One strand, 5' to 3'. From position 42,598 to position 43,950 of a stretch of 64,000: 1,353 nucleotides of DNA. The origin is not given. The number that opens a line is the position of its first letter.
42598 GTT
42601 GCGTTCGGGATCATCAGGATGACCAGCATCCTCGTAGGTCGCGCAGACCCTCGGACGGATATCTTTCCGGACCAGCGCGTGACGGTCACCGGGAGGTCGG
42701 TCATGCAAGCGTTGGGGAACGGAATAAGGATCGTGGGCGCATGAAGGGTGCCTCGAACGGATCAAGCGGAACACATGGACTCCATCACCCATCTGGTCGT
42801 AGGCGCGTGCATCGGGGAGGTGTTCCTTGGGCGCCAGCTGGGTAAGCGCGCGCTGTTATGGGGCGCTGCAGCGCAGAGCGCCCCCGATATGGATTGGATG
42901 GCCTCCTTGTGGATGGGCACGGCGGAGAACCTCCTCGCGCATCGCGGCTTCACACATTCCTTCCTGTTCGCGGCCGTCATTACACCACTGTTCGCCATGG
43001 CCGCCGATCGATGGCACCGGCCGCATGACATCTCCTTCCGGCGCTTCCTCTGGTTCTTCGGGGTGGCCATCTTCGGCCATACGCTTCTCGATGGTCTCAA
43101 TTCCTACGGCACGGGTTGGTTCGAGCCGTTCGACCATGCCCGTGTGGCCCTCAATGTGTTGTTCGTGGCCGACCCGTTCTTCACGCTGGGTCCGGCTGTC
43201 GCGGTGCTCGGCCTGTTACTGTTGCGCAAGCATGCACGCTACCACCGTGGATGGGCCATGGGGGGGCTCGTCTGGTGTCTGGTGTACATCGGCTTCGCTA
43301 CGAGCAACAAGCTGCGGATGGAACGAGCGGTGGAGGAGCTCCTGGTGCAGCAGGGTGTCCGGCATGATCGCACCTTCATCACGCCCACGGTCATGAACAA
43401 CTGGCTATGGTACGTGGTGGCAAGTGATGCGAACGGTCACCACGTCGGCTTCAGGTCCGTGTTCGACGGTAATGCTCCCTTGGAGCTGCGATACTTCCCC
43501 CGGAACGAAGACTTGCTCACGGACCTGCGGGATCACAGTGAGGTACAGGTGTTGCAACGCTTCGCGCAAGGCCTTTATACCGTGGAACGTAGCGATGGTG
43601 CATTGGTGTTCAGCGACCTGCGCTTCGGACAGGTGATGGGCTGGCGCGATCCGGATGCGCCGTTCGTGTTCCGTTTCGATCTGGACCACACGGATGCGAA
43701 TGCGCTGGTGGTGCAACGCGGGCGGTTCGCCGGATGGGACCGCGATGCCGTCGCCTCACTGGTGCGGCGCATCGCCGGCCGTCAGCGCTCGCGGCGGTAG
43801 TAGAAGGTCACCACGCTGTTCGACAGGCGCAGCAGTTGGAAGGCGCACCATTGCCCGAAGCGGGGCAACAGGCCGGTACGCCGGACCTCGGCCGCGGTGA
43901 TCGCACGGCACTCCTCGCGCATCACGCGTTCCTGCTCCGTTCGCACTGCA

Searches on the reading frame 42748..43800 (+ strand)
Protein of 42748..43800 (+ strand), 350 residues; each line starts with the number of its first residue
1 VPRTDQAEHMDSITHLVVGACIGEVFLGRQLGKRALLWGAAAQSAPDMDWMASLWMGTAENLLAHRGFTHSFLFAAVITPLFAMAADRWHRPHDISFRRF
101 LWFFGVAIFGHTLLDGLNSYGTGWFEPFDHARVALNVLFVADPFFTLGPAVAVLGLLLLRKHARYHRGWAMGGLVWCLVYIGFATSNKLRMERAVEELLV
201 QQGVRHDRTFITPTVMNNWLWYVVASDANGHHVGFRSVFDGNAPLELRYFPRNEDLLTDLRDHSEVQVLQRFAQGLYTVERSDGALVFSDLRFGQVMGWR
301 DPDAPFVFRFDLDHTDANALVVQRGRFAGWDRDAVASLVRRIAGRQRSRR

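Call 87: search_protein_families(library=pfam, proteins=[window:42748-43800:+], max_evalue=0.001)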
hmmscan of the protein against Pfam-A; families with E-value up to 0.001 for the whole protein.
window:42748-43800:+ (350 aa): 1 family
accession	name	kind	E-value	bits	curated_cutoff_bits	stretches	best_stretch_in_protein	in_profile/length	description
PF04307.19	YdjM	-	9.2e-29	100.6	29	1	10-188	1-173/176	YdjM inner membrane protein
